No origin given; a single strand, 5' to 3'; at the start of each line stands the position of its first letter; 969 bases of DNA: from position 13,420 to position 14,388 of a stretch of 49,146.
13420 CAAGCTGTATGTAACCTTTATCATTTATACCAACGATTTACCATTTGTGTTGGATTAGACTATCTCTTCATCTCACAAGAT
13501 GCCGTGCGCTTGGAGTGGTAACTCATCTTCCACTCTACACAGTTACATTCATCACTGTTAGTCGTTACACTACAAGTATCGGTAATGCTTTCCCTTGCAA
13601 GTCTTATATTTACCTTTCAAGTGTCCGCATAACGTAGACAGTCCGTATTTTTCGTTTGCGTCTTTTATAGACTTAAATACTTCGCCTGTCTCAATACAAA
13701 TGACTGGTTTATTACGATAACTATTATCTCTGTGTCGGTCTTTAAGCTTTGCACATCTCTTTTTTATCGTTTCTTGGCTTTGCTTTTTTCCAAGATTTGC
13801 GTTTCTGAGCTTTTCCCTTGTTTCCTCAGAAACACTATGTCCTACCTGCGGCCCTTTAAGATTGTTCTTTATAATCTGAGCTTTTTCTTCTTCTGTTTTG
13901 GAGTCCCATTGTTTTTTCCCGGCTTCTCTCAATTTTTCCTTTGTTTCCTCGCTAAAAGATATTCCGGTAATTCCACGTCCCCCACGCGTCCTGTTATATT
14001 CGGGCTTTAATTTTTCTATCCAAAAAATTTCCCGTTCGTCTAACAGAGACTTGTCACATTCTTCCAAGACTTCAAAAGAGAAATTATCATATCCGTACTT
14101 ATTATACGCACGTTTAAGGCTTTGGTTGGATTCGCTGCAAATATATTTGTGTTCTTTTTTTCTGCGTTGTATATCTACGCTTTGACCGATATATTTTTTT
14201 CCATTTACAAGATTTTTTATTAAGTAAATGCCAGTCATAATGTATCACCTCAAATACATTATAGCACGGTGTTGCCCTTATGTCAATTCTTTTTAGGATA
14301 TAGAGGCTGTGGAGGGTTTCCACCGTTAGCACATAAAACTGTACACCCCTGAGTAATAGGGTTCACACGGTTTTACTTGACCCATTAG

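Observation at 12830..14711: recT is interrupted by a 952-nt group I intron carrying a GIY-YIG homing endonuclease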

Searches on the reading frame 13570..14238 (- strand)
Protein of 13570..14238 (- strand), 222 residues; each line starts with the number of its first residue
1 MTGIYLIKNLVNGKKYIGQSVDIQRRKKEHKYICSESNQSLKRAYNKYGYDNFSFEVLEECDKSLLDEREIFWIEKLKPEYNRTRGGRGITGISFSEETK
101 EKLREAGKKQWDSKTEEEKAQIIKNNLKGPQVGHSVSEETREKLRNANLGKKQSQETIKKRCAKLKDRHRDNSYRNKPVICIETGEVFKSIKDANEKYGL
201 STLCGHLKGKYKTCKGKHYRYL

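Call 5: search_protein_families(library=pfam, proteins=[window:13573-14238:-])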
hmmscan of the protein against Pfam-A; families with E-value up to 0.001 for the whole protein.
seq(222 aa): 3 families
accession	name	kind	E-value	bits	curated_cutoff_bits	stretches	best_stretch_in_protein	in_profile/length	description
PF01541.30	GIY-YIG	-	1.7e-10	41.4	22.6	1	2-82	2-78/78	GIY-YIG catalytic domain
PF09047.15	MEF2_binding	-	1.4e-05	25.4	27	0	135-160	8-32/35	MEF2 binding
PF07460.16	NUMOD3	-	0.00055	20.2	20.4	0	133-152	1-20/37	NUMOD3 motif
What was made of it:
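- On GIY-YIG homing endonuclease (I-TevI-like): Pfam PF01541 scores 41.4 bits against a cut-off of 22.6 (call 5). PF07460 scores 20.2 bits against a cut-off of 20.4 (call 5).
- Checked: NUMOD3 scores 20.2 bits against a cut-off of 20.4, so it is marginal (call 5).
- Pfam GIY-YIG 1.7e-10 (call 5).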

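Call 36: find_encoding_contigs(protein=window:13570-14238:-, flank=6000, max_places=8)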
Protein window:13570-14238:- (222 aa): 24 contigs read that carry it; 8 places shown.
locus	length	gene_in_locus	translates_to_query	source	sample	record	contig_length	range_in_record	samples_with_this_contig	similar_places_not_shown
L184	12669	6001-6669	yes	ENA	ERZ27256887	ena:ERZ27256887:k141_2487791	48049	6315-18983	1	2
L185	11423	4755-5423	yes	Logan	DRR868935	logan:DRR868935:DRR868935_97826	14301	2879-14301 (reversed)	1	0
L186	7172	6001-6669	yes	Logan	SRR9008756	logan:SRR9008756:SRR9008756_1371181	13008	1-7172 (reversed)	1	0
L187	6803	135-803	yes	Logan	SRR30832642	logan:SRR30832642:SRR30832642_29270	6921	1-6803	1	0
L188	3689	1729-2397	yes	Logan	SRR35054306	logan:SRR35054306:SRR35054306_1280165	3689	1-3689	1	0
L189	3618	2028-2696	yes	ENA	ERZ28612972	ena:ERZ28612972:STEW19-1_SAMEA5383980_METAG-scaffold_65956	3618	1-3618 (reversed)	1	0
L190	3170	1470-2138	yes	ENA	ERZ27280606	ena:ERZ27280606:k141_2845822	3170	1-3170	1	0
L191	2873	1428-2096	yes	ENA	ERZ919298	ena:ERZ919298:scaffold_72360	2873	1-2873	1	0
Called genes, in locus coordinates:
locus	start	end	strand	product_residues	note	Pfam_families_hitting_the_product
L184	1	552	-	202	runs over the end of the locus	-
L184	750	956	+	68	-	-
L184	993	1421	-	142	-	PF19891:DUF6364 (weak)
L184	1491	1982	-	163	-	-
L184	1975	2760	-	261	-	-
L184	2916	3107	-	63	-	-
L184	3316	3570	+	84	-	PF13560:HTH_31, PF12844:HTH_19, PF13443:HTH_26, PF01381:HTH_3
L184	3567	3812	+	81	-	-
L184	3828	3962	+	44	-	-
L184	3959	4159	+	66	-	-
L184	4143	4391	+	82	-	-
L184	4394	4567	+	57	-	-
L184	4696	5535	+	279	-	PF07083:DUF1351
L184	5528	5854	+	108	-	-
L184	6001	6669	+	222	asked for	PF01541:GIY-YIG, PF09047:MEF2_binding (faint)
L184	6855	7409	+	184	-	PF03837:RecT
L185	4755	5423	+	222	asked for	PF01541:GIY-YIG, PF09047:MEF2_binding (faint)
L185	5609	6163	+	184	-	PF03837:RecT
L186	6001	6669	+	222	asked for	PF01541:GIY-YIG, PF09047:MEF2_binding (faint)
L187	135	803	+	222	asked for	PF01541:GIY-YIG, PF09047:MEF2_binding (faint)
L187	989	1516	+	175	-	PF03837:RecT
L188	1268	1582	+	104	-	PF03837:RecT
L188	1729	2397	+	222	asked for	PF01541:GIY-YIG, PF09047:MEF2_binding (faint)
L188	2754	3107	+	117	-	PF03837:RecT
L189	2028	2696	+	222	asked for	PF01541:GIY-YIG, PF09047:MEF2_binding (faint)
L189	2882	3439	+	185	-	PF03837:RecT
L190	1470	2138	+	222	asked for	PF01541:GIY-YIG, PF09047:MEF2_binding (faint)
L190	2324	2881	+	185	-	PF03837:RecT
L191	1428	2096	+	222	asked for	PF01541:GIY-YIG, PF09047:MEF2_binding (faint)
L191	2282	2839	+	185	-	PF03837:RecT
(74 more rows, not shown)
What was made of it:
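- Checked: The same split arrangement was seen in all 8 places shown, out of 24 contigs read from independent assemblies (call 36).
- Gene callers annotate 108-aa and 184-aa ORFs on either side of the endonuclease gene (call 36). The same arrangement was seen in all 8 places shown, out of 24 contigs read from different samples and assemblers (ENA, Logan) (call 36).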

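Call 37: search_solved_structures(query=window:13573-14238:-, max_evalue=0.01, show_alignments=1)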
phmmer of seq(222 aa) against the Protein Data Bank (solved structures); distinct sequences matched with E-value up to 0.01: 2.
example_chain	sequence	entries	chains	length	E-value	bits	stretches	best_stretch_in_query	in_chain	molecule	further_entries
1ln0_A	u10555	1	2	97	5.2e-10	42.8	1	2-82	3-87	intron-associated endonuclease 1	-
1mk0_A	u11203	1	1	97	5.3e-10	42.8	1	2-82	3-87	Intron-associated endonuclease 1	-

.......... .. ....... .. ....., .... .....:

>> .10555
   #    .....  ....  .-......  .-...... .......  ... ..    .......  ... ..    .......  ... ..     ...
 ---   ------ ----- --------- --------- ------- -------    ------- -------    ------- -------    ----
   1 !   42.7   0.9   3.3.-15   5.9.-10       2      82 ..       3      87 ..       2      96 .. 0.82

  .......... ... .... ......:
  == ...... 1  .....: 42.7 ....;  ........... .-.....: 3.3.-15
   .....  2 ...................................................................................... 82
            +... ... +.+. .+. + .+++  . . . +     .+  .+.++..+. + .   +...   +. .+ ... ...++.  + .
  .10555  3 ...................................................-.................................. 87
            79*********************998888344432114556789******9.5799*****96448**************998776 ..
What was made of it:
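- On GIY-YIG homing endonuclease (I-TevI-like): The alignment to I-TevI 1LN0 shows GIY, YIG, the RR position, E in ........, and N in EYN (call 37).
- Closest known: Phage T4 td intron with I-TevI. Same: GIY-YIG endonuclease whose catalytic domain matches I-TevI (1LN0/1MK0, E 5e-10, call 37).
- I-TevI catalytic domain, E 5e-10 (call 37).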

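Call 51: search_dna_similar(query=window:13573-14238:-, collection=phages, mode=protein, max_rows=25)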
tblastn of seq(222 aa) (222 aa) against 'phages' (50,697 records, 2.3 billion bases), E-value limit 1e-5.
Records with a match: 464; places in all: 526; records where one place covers at least 80% of the query: 54.
Best place of each record, by identity: <60% 464.
By first word of the organism name: Escherichia 131; Salmonella 33; Flavobacterium 30; Bacillus 27; Klebsiella 25; Pseudomonas 24; Enterococcus 23; Yersinia 18; Enterobacteria 18; uncultured 16; and 34 more.
By host as written in the record: - 65; Escherichia coli 64; Escherichia coli B 18; Flavobacterium psychrophilum 950106-1/1 12; Bacillus cereus 10; Enterococcus faecalis 9; Yersinia pseudotuberculosis 9; Salmonella enterica 8; and 156 more.
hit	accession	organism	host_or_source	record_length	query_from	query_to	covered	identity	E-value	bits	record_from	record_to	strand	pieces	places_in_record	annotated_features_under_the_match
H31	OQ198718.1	Kolpuevirus sp. 'frurule'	Bacteroides cellulosilyticus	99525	1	221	100%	35.7%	1e-13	75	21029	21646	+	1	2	GIY endonuclease | hypothetical protein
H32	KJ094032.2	Enterococcus phage VD13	Enterococcus faecalis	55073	4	222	99%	33.2%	4e-14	76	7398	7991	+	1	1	putative GIY-YIG domain homing endonuclease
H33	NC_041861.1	Enterococcus phage VD13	Enterococcus faecalis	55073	4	222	99%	33.2%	4e-14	76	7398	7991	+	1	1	homing endonuclease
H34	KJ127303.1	Enterococcus phage VD13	Enterococcus faecalis 8413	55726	4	222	99%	33.2%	4e-14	76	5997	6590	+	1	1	group I intron endonuclease family protein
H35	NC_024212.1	Enterococcus phage VD13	Enterococcus faecalis 8413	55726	4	222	99%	33.2%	4e-14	76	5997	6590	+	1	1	homing endonuclease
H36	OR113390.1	Clostridium phage vB_CtyS-FA70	Clostridium sp.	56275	4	221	98%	33.3%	8e-18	87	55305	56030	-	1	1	ITEVIR: putative intron-associated endonuclease 1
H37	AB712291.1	Enterococcus phage BC611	Enterococcus faecalis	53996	4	222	99%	32.8%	3e-13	74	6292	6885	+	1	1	efb9: putative SegB homing endonuclease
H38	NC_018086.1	Enterococcus phage BC611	Enterococcus faecalis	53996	4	222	99%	32.8%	3e-13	74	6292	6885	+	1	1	efb9: homing endonuclease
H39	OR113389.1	Clostridium phage vB_CtyS-FA67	Clostridium sp.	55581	4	221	98%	32.5%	9e-17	84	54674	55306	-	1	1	ITEVIR: putative intron-associated endonuclease 1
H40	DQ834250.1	Staphylococcus phage PH15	HER 414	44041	4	222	99%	32.2%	6e-12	70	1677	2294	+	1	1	putative large terminase subunit | putative SegB homing endonuclease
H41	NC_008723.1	Staphylococcus phage PH15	Staphylococcus epidermidis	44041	4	222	99%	32.2%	6e-12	70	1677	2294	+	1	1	terminase large subunit | homing endonuclease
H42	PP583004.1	Enterococcus phage SE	Enterococcus faecalis B-12629 (ATCC ...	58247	4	222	99%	32.2%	3e-11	68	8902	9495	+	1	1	hypothetical protein (x2)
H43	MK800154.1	Enterococcus phage Entf1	Enterococcus faecalis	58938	4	222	99%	31.9%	7e-12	70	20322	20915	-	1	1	putative homing endonuclease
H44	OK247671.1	Clostridium phage vB_CpeS_BG3P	Clostridium perfringens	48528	13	218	93%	33.8%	4e-11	67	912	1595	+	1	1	hypothetical protein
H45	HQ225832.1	Tetrasphaera phage TJE1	Tetrasphaera jenkinsii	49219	2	221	99%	31.1%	1e-14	77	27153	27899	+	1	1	putative SegB homing endonuclease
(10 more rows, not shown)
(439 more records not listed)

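Call 52: search_protein_families(library=phrogs, proteins=[window:13573-14238:-])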
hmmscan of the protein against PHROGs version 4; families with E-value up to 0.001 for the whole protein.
seq(222 aa): 6 families
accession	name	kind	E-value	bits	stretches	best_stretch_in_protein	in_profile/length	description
phrog_314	-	DNA, RNA and nucleotide metabolism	2.9e-38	133.1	1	2-221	179-387/574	homing endonuclease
phrog_7168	-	DNA, RNA and nucleotide metabolism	3.6e-28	99.8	1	1-198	1-201/284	homing endonuclease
phrog_19446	-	DNA, RNA and nucleotide metabolism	3.1e-14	54.1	1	1-161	1-164/254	homing endonuclease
phrog_5123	-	DNA, RNA and nucleotide metabolism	3.8e-14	53.9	1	1-87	1-92/152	homing endonuclease with GIY-YIG motif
phrog_3404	-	DNA, RNA and nucleotide metabolism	3.1e-10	41.3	1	2-124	3-125/235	HNH endonuclease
phrog_447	-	other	0.00029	21.7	1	4-64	29-99/148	NAD synthetase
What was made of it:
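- PHROG homing endonuclease, 2.9e-38 (call 52).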
